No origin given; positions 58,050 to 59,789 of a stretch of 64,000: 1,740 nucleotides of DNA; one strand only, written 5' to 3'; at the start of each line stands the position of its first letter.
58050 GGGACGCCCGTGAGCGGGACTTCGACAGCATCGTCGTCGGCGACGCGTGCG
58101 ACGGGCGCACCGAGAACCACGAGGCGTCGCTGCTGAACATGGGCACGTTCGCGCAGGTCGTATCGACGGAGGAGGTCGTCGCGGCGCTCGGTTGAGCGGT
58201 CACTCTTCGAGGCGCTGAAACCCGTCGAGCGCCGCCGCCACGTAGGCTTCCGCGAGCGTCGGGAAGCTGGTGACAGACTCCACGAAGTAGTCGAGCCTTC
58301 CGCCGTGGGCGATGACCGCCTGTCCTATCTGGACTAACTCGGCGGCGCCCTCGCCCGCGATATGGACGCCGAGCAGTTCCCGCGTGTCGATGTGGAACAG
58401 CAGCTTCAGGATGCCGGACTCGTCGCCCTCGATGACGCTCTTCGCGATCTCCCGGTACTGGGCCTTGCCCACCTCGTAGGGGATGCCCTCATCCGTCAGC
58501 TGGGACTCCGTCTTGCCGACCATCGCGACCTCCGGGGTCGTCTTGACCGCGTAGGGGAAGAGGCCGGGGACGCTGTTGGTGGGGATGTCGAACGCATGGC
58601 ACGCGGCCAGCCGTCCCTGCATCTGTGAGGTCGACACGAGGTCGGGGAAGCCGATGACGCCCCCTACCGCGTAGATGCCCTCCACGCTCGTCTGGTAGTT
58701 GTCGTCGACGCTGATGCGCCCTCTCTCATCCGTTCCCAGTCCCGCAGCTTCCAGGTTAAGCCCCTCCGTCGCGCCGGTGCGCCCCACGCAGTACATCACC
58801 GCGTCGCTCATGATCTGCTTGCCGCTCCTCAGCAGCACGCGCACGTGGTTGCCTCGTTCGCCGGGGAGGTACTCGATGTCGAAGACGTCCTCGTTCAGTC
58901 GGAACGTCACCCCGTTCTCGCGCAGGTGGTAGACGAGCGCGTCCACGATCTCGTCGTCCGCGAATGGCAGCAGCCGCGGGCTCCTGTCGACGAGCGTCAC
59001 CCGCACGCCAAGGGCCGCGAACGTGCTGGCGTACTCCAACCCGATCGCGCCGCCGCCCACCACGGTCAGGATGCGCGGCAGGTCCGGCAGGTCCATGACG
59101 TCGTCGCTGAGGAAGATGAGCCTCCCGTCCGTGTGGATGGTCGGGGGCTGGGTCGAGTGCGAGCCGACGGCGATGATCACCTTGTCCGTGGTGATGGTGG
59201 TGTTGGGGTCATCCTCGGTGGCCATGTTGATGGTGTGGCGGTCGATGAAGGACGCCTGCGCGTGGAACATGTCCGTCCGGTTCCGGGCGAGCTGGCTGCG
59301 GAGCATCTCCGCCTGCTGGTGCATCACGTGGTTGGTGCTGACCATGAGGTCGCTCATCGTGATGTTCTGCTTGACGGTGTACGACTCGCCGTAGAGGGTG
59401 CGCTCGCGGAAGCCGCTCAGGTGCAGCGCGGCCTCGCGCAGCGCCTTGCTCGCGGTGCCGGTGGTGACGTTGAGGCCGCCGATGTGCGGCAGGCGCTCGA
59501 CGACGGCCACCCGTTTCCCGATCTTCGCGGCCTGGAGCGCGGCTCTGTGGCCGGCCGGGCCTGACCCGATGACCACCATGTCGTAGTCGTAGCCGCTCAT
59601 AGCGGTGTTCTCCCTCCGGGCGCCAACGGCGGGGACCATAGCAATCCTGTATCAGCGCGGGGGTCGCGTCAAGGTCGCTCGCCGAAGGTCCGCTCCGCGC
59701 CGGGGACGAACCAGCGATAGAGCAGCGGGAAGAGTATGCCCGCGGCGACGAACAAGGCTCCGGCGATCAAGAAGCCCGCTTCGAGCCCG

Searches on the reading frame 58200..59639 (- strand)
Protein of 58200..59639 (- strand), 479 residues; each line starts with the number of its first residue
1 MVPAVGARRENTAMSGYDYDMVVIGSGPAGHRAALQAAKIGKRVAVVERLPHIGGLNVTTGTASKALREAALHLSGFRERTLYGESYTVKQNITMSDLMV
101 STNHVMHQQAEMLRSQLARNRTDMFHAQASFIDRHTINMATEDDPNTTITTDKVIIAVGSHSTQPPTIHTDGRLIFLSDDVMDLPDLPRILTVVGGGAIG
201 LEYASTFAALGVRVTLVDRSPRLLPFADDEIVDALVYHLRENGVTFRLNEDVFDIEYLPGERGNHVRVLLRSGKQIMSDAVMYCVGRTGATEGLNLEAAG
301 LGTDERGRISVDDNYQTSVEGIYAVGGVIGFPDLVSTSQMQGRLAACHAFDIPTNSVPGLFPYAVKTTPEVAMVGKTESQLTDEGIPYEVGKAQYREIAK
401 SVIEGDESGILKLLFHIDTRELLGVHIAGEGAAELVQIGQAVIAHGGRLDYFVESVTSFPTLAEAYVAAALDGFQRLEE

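Call 57: search_protein_families(library=pfam, proteins=[window:58200-59639:-], max_evalue=0.001)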
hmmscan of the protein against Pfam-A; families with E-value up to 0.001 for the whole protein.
window:58200-59639:- (479 aa): 17 families
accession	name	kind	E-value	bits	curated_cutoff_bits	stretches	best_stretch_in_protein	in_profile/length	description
PF07992.20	Pyr_redox_2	-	3.2e-57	194.6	26.1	1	19-342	1-291/291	Pyridine nucleotide-disulphide oxidoreductase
PF00070.33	Pyr_redox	-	1.1e-25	90.4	22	2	192-258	3-69/82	Pyridine nucleotide-disulphide oxidoreductase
PF02852.28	Pyr_redox_dim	-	2.2e-23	83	25.3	1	362-469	2-109/110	Pyridine nucleotide-disulphide oxidoreductase, dimerisation domain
PF00890.30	FAD_binding_2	-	3.6e-13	49.9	20.4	1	20-59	1-37/414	FAD binding domain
PF12831.13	FAD_oxidored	-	2.4e-12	47.3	27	1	20-62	1-43/416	FAD dependent oxidoreductase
PF03486.20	HI0933_like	-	1.2e-11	45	50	1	20-60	2-51/244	HI0933-like protein Rossmann domain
PF13738.12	Pyr_redox_3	-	2.8e-11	43.6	30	1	147-326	121-305/305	Pyridine nucleotide-disulphide oxidoreductase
PF13450.12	NAD_binding_8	-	1.2e-09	38.8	21.9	1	23-56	1-34/68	NAD(P)-binding Rossmann-like domain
PF01266.30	DAO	-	2.6e-08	34.2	27.9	1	20-71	1-50/353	FAD dependent oxidoreductase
PF01262.27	AlaDh_PNT_C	-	4.2e-08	33.3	23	0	20-113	30-110/214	Alanine dehydrogenase/PNT, C-terminal domain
PF01134.28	GIDA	-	5.7e-07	29.4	22.1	0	20-82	1-67/391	Glucose inhibited division protein A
PF02737.24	3HCDH_N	-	9.7e-07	29.3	22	1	192-234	3-45/180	3-hydroxyacyl-CoA dehydrogenase, NAD binding domain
PF01494.25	FAD_binding_3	-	1.1e-06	28.6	22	0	19-50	2-33/349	FAD binding domain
PF05834.18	Lycopene_cycl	-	4.8e-06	26.3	23.4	0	20-164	1-145/380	Lycopene cyclase protein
PF01946.23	Thi4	-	0.00042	20.1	26.2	0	18-64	17-64/235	Thi4 family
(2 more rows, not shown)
